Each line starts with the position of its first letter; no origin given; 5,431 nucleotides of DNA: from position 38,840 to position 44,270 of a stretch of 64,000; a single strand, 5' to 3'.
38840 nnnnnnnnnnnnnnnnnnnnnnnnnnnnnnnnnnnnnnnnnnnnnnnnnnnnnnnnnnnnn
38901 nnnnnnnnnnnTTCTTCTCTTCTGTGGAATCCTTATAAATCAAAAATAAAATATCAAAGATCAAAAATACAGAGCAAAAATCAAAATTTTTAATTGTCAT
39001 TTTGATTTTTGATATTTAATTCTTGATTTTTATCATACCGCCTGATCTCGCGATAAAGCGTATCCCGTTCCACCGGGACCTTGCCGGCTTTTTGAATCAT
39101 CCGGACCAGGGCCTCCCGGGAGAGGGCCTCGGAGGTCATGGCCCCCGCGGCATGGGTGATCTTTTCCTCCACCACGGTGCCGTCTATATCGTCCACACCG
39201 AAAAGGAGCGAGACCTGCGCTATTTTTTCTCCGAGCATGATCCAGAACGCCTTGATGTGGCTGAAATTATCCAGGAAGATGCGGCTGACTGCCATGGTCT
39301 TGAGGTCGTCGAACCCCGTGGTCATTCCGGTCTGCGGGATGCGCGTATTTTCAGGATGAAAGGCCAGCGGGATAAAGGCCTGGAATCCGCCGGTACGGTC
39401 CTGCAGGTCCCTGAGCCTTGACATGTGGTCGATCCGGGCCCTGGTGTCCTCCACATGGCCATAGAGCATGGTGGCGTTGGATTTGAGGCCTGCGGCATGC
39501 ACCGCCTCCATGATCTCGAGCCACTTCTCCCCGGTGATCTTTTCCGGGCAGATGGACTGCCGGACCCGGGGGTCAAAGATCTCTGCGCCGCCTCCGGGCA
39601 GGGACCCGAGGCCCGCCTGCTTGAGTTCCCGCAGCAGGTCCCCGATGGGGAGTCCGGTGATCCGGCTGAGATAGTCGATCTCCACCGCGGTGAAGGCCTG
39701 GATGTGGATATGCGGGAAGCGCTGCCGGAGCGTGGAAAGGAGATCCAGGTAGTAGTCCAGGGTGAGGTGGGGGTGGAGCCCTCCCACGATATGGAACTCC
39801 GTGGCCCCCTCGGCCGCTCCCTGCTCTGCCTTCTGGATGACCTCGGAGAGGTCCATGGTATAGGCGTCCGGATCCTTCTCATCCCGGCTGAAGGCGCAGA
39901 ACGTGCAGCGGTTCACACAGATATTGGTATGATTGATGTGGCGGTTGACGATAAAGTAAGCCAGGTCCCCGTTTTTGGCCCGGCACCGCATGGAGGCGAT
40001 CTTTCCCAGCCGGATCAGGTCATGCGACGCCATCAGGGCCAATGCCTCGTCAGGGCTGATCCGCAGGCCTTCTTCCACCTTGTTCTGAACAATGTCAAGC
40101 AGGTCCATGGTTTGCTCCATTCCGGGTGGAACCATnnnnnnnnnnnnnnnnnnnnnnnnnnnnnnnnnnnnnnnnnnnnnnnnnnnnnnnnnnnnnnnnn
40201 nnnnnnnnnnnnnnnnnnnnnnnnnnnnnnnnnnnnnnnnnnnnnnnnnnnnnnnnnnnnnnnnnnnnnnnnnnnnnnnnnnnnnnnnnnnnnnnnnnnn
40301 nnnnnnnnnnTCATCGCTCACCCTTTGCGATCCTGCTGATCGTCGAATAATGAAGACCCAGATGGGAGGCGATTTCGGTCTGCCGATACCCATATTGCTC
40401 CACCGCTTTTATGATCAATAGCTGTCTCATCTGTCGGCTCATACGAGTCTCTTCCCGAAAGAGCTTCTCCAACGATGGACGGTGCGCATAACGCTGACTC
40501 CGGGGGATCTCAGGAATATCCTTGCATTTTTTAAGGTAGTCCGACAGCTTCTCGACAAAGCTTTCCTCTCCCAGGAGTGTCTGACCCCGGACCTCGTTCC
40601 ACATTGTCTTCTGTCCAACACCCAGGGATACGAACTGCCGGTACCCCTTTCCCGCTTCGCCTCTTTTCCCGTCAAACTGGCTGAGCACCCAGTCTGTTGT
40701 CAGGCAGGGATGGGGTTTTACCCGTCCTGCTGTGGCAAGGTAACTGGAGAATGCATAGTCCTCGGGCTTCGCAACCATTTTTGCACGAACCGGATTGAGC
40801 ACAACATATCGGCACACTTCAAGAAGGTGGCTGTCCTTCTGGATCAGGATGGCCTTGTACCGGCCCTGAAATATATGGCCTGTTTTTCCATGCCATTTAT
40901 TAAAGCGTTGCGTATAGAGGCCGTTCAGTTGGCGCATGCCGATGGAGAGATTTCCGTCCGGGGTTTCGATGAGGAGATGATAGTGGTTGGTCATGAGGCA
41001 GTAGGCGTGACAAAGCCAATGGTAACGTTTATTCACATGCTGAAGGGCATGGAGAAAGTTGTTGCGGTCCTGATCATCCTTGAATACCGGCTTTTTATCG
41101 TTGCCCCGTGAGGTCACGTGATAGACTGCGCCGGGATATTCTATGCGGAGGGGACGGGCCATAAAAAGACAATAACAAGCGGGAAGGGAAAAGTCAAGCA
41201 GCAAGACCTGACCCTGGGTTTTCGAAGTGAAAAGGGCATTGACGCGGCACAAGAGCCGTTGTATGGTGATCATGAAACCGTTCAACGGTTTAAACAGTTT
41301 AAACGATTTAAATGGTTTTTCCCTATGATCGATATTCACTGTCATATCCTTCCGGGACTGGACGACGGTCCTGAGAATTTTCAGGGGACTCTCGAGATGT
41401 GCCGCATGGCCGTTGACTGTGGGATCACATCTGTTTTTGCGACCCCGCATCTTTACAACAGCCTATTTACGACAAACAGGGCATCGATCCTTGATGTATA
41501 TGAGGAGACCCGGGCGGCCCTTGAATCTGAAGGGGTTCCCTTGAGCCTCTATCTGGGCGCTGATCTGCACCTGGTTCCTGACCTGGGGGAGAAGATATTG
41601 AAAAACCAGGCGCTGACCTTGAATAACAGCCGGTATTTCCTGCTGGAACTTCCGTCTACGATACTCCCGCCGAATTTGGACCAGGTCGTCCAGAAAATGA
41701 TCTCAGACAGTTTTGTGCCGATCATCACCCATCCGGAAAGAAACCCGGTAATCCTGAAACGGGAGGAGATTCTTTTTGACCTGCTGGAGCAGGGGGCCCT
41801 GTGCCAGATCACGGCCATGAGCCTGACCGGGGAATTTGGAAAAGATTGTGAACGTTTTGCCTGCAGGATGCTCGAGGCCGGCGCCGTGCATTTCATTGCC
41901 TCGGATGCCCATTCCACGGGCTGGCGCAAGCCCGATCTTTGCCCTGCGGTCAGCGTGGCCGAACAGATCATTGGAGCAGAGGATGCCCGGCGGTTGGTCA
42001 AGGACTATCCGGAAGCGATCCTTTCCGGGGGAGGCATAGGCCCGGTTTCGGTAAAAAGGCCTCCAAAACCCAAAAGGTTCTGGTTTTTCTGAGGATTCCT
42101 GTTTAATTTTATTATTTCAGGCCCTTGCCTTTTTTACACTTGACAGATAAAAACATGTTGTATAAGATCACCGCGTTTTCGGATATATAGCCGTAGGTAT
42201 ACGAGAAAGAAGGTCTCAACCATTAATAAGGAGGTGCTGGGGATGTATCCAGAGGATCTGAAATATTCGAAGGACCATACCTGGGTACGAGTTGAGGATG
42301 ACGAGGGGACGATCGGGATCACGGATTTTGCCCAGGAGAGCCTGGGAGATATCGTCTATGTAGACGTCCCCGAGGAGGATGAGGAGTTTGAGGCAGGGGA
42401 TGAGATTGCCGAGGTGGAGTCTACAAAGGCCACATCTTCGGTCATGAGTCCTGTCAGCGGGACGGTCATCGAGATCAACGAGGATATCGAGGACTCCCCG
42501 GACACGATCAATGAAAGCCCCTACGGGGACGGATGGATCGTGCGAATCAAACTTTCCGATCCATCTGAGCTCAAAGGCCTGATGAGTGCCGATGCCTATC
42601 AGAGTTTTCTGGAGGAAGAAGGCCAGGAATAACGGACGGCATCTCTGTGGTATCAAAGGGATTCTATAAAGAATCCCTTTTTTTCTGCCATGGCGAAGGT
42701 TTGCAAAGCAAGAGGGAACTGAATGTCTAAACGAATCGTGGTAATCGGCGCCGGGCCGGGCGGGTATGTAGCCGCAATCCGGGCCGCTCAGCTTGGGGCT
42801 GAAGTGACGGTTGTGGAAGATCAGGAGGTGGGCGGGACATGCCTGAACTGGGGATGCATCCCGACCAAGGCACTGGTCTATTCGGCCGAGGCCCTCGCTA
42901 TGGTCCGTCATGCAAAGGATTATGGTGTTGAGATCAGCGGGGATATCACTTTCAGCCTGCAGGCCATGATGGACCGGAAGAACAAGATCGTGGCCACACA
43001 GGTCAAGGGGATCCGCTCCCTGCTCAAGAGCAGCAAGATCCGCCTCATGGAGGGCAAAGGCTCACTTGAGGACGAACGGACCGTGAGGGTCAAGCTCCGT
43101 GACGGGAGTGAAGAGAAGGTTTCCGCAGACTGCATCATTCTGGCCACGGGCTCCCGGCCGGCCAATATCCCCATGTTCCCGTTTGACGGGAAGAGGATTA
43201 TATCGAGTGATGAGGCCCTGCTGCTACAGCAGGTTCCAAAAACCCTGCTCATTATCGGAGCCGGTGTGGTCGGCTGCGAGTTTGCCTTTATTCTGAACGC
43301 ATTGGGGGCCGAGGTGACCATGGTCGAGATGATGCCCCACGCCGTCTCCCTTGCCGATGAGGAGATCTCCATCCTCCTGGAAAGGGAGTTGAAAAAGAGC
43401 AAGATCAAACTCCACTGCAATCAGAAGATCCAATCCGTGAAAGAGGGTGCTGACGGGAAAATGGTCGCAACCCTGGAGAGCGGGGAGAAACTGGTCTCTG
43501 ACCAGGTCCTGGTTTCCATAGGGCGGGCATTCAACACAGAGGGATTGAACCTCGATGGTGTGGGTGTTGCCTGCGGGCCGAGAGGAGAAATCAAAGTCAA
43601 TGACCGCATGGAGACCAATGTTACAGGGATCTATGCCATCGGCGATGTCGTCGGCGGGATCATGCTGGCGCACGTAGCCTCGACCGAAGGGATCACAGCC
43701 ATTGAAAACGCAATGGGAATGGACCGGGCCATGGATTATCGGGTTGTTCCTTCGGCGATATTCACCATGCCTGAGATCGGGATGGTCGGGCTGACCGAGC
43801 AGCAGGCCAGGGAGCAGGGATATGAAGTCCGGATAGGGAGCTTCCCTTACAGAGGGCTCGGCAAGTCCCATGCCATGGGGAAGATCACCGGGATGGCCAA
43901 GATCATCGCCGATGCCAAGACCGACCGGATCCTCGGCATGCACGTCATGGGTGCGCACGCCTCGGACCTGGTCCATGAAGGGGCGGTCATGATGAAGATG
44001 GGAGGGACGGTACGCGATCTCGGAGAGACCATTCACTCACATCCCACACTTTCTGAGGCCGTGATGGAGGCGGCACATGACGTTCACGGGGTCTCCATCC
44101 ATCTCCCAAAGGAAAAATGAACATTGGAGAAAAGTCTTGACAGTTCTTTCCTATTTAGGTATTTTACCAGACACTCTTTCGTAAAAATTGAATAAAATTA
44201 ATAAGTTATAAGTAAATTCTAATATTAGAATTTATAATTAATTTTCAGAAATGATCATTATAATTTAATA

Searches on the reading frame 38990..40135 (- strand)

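Call 25: search_protein_families(library=pfam, proteins=[window:38990-40135:-], max_evalue=0.0001)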
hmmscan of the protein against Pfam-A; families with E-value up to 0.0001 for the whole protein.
window:38990-40135:- (381 aa): 2 families
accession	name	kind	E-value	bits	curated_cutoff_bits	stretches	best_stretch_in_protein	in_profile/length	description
PF04055.27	Radical_SAM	-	2.7e-21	76.9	29.5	1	67-232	1-159/166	Radical SAM superfamily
PF19288.4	CofH_C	-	5.6e-18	65.4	27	1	250-363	3-118/125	CofH/MqnC C-terminal region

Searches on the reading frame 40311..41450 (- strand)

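Call 25: search_protein_families(library=pfam, proteins=[window:40311-41450:-], max_evalue=0.0001)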
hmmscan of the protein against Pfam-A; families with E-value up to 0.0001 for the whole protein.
window:40311-41450:- (379 aa): 2 families
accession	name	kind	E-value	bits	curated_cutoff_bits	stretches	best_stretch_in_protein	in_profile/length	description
PF01797.21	Y1_Tnp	-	8.2e-12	45.8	23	1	109-216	6-118/121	Transposase IS200 like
PF13384.12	HTH_23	-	9.6e-06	25.7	24.6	1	340-375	4-38/50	Homeodomain-like domain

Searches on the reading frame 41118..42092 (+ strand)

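Call 3: search_protein_families(library=pfam, proteins=[window:41118-42092:+], max_evalue=0.1)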
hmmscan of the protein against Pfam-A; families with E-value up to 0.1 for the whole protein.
window:41118-42092:+ (324 aa): 1 family
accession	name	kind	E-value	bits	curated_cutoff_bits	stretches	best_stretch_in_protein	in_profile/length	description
PF19567.5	CpsB_CapC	-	1.2e-52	179.2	27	1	70-302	1-233/234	Capsular polysaccharide synthesis, CpsB/CapC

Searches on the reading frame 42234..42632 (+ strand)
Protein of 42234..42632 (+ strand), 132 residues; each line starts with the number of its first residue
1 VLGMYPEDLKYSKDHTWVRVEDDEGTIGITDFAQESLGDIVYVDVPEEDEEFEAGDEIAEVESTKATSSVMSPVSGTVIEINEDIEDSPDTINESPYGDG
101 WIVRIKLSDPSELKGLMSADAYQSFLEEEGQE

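Call 3: search_protein_families(library=pfam, proteins=[window:42234-42632:+], max_evalue=0.1)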
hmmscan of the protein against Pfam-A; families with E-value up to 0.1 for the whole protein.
window:42234-42632:+ (132 aa): 3 families
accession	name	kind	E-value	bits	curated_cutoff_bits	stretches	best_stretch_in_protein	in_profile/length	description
PF01597.25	GCV_H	-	2.4e-45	153.8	22.2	1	9-128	1-121/122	Glycine cleavage H-protein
PF00364.28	Biotin_lipoyl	-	1.8e-05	24.9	22.1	1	48-83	23-58/73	Biotin-requiring enzyme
PF13375.12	RnfC_N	-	0.0049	17.3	25.6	1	48-85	48-84/101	RnfC Barrel sandwich hybrid domain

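Call 60: search_protein_families(library=ncbifam, proteins=[window:42234-42632:+], max_evalue=0.001)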
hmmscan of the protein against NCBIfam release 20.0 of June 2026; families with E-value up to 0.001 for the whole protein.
window:42234-42632:+ (132 aa): 5 families
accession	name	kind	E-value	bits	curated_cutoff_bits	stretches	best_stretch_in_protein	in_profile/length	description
NF002270.0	PRK01202.1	subfamily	1.9e-51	173.2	117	1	5-128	4-128/129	glycine cleavage system protein GcvH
TIGR00527.1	gcvH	equivalog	2.3e-47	160.3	115.85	1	5-129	2-128/129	glycine cleavage system protein GcvH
TIGR03077.1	not_gcvH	equivalog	6.8e-21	74.4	144.05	1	11-110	2-102/110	glycine cleavage protein H-like protein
NF045810.1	GcvH_rel_desulf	equivalog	2.9e-13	49.9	150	1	6-128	13-137/167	GcvH-related protein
NF011457.0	PRK14875.1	equivalog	9.1e-05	21.6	307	1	47-85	26-64/372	acetoin dehydrogenase dihydrolipoyllysine-residue acetyltransferase subunit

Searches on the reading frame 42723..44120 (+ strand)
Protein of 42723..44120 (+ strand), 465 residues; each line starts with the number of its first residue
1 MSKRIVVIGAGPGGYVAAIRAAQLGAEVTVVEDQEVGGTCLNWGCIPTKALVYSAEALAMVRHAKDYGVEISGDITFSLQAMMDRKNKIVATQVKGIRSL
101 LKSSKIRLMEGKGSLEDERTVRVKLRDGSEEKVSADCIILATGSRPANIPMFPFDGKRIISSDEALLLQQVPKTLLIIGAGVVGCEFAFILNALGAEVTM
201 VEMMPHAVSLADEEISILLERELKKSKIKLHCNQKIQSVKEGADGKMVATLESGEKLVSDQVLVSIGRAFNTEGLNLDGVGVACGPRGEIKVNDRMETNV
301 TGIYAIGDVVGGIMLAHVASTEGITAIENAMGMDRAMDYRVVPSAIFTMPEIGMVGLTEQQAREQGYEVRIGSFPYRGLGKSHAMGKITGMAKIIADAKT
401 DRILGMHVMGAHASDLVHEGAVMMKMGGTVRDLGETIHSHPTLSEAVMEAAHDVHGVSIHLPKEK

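Call 3: search_protein_families(library=pfam, proteins=[window:42723-44120:+], max_evalue=0.1)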
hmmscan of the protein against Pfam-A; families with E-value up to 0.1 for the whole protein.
window:42723-44120:+ (465 aa): 23 families
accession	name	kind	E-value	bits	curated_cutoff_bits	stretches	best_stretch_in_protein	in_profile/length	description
PF07992.20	Pyr_redox_2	-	1.4e-73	248.3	26.1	1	4-323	2-291/291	Pyridine nucleotide-disulphide oxidoreductase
PF02852.28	Pyr_redox_dim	-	1.1e-37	129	25.3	1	342-451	1-110/110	Pyridine nucleotide-disulphide oxidoreductase, dimerisation domain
PF00070.33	Pyr_redox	-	4.6e-23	82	22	2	175-248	2-75/82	Pyridine nucleotide-disulphide oxidoreductase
PF13738.12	Pyr_redox_3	-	1e-17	64.8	30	1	6-307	1-305/305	Pyridine nucleotide-disulphide oxidoreductase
PF01134.28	GIDA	-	2e-10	40.7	22.1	2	5-144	2-150/391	Glucose inhibited division protein A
PF03486.20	HI0933_like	-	9.6e-10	38.7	50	2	4-36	2-34/244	HI0933-like protein Rossmann domain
PF01266.30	DAO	-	4.2e-09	36.8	27.9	2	4-61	1-64/353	FAD dependent oxidoreductase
PF13450.12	NAD_binding_8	-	7.8e-09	36.1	21.9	1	7-42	1-37/68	NAD(P)-binding Rossmann-like domain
PF00890.30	FAD_binding_2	-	2.8e-08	33.8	20.4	1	5-42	2-39/414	FAD binding domain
PF01262.27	AlaDh_PNT_C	-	1.6e-07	31.4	23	2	172-213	28-69/214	Alanine dehydrogenase/PNT, C-terminal domain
PF03721.20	UDPG_MGDP_dh_N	-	2.4e-06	27.7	27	1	175-228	3-56/187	UDP-glucose/GDP-mannose dehydrogenase family, NAD binding domain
PF12831.13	FAD_oxidored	-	9e-06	25.7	27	1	5-42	2-40/416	FAD dependent oxidoreductase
PF02826.25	2-Hacid_dh_C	-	1.6e-05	24.8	25.1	1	172-215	36-80/178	D-isomer specific 2-hydroxyacid dehydrogenase, NAD binding domain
PF01494.25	FAD_binding_3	-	5.1e-05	23.1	22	0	176-207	5-36/349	FAD binding domain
PF02737.24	3HCDH_N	-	5.9e-05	23.5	22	1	176-239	3-67/180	3-hydroxyacyl-CoA dehydrogenase, NAD binding domain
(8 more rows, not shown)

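Call 60: search_protein_families(library=ncbifam, proteins=[window:42723-44120:+], max_evalue=0.001)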
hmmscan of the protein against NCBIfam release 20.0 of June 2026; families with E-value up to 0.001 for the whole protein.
window:42723-44120:+ (465 aa): 98 families (the best 25 are shown)
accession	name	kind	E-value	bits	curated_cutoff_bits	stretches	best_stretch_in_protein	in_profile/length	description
TIGR01350.1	lipoamide_DH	equivalog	2.9e-163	543.9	408.8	1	4-460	3-460/461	dihydrolipoyl dehydrogenase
NF003585.0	PRK05249.1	equivalog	1e-120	403.5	465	1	5-454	9-457/464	Si-specific NAD(P)(+) transhydrogenase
TIGR02053.1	MerA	equivalog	2e-105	353.5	454.45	1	4-452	2-451/465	mercury(II) reductase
NF004776.0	PRK06116.1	equivalog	8.4e-101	338.2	480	1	5-446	7-445/450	glutathione-disulfide reductase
NF004947.0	PRK06292.2-5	equivalog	7.8e-95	318.5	592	1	5-457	6-461/474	dihydrolipoyl dehydrogenase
NF005883.0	PRK07845.1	equivalog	2.6e-93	313.5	479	1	2-455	2-460/466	NAD(P)H-quinone dehydrogenase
TIGR01424.1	gluta_reduc_2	equivalog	6.8e-93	311.7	606.05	1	6-447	6-442/446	glutathione-disulfide reductase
NF004945.0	PRK06292.2-3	equivalog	2.2e-92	310.4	494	1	5-448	6-446/457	dihydrolipoyl dehydrogenase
NF004946.0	PRK06292.2-4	subfamily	4.4e-89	299.5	634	1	5-453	6-469/487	dihydrolipoyl dehydrogenase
NF004992.0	PRK06370.1-4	equivalog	3.7e-88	296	629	1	6-453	8-454/459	FAD-containing oxidoreductase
NF004991.0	PRK06370.1-3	subfamily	5.6e-88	295.7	620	1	5-452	38-485/509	FAD-containing oxidoreductase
NF004943.0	PRK06292.2-1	equivalog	2.3e-87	293.7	432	1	5-453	6-454/456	dihydrolipoyl dehydrogenase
NF005884.0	PRK07846.1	equivalog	6.4e-86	288.8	501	1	5-450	6-447/454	mycothione reductase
TIGR01421.1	gluta_reduc_1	equivalog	1.9e-82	277.9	556.15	1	5-447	5-446/450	glutathione-disulfide reductase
TIGR03452.1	mycothione_red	equivalog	1.3e-81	274.8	635.65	1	5-450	5-448/452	mycothione reductase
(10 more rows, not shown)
